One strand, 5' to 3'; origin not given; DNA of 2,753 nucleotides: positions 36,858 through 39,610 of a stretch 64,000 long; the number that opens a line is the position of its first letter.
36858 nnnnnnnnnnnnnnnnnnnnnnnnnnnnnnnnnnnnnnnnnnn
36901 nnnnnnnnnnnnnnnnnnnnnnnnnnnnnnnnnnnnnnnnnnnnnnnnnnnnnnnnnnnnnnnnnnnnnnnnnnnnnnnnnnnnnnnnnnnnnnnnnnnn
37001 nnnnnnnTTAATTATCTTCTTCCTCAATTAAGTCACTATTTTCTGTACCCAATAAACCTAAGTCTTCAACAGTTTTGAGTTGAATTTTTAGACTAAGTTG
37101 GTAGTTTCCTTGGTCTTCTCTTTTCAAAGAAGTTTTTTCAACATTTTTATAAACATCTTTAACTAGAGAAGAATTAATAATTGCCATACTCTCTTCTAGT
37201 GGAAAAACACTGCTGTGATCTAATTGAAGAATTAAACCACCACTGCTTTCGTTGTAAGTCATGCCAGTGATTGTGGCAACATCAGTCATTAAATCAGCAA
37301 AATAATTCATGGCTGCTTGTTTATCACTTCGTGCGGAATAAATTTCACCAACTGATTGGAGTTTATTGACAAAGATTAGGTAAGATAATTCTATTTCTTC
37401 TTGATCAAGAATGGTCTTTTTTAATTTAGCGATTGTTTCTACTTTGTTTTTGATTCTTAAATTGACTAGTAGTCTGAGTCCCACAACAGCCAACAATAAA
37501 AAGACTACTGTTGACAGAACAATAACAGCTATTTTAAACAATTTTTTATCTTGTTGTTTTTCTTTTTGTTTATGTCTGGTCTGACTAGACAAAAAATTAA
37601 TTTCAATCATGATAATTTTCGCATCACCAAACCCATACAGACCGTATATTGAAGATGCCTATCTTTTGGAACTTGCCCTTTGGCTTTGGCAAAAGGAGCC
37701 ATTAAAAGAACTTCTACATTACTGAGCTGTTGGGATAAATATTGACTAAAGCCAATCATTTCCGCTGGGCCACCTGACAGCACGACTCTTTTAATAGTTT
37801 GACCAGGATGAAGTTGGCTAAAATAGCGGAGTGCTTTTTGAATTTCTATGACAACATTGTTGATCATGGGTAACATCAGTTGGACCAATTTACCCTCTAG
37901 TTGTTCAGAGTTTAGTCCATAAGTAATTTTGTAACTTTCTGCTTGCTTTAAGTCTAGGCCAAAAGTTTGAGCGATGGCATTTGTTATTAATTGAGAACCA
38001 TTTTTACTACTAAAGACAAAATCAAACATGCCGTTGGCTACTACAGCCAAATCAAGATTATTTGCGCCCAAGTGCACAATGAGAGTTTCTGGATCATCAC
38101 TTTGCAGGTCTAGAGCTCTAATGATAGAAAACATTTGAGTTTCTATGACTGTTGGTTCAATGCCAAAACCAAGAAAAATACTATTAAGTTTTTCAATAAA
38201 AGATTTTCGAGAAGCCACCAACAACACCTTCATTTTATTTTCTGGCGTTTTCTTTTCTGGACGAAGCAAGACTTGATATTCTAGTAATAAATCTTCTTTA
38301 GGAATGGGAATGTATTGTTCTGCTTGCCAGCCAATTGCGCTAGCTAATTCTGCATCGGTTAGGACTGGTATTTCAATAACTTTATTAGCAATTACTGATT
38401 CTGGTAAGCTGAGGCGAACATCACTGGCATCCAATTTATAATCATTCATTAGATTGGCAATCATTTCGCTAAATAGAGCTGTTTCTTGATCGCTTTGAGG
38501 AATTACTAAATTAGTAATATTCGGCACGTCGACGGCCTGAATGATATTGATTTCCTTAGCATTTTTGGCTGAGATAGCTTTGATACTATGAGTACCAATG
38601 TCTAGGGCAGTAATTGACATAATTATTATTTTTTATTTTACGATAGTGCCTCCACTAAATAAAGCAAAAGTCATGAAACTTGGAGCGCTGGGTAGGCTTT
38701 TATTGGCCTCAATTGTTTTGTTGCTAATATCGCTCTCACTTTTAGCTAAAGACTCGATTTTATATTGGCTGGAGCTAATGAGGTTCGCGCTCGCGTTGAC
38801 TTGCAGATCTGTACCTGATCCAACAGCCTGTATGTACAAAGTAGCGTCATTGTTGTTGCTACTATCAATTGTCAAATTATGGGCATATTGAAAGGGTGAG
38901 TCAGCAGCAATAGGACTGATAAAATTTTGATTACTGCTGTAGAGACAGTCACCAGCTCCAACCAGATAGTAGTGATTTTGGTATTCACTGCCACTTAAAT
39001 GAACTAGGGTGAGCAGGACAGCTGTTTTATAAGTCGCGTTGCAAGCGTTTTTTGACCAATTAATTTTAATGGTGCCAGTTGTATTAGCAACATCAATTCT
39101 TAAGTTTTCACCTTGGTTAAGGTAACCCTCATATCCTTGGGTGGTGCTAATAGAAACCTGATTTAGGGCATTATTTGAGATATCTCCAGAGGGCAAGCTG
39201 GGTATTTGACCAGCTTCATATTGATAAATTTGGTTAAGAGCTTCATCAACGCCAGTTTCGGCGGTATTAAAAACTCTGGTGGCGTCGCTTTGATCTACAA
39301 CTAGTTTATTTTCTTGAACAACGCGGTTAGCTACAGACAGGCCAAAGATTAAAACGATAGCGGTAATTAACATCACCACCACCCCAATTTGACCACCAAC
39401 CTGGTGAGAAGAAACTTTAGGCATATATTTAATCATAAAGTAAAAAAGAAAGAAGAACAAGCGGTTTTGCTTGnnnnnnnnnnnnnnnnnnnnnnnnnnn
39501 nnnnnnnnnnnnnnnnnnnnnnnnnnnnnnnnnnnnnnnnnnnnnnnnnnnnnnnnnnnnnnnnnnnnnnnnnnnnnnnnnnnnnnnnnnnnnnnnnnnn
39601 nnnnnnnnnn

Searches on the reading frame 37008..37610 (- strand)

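Call 56: search_protein_families(library=pfam, max_evalue=1, proteins=[window:37008-37610:-])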
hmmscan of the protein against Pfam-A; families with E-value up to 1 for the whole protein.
window:37008-37610:- (200 aa): 1 family
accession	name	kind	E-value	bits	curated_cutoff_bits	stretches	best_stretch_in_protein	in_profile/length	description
PF03356.20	Pox_LP_H2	-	0.91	9.8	27.6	0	2-63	11-75/188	Viral late protein H2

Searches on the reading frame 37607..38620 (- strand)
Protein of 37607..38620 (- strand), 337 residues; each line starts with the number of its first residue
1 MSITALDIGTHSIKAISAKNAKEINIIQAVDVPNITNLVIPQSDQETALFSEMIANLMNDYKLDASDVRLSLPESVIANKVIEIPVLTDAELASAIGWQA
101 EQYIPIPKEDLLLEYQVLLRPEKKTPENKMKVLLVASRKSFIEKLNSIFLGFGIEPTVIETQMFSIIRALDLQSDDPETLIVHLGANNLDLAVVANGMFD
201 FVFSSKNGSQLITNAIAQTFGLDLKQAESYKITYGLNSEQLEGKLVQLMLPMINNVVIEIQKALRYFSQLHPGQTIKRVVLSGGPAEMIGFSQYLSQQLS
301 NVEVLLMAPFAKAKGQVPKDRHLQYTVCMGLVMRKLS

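Call 56: search_protein_families(library=pfam, max_evalue=1, proteins=[window:37607-38620:-])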
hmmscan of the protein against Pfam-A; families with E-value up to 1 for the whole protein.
window:37607-38620:- (337 aa): 4 families
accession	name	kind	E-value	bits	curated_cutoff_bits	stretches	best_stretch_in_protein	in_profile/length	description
PF11104.14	PilM_2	-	3.8e-41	141.6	27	1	6-335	2-339/340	Type IV pilus assembly protein PilM;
PF25216.1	Volactin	-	1.2e-07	31.9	35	1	143-303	134-295/321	Volactin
PF14450.12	FtsA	-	6.3e-07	30.2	31.8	1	182-244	3-65/127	Cell division protein FtsA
PF08841.16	DDR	-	0.0037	16.8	24.6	0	257-305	256-304/328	Diol dehydratase reactivase ATPase-like domain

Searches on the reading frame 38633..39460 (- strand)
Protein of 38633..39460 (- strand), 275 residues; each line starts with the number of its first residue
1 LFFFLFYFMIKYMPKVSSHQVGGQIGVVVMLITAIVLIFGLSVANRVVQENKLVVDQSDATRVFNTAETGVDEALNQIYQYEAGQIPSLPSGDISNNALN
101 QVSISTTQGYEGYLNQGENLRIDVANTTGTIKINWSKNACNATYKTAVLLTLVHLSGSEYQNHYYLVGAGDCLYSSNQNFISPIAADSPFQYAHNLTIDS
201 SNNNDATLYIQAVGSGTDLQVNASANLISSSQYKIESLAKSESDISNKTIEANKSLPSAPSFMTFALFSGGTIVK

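Call 56: search_protein_families(library=pfam, max_evalue=1, proteins=[window:38633-39460:-])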
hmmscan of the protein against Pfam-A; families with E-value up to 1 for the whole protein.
window:38633-39460:- (275 aa): 2 families
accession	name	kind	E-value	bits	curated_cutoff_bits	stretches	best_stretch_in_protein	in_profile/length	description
PF14341.11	PilX_N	-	0.00049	20.5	25.5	1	27-71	6-50/51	PilX N-terminal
PF01560.22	HCV_NS1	-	0.024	13.8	27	1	104-154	8-58/344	Hepatitis C virus non-structural protein E2/NS1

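Call 69: search_protein_families(library=ncbifam, max_evalue=10, proteins=[window:38633-39460:-])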
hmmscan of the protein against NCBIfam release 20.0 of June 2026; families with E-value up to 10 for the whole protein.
window:38633-39460:- (275 aa): 0 families
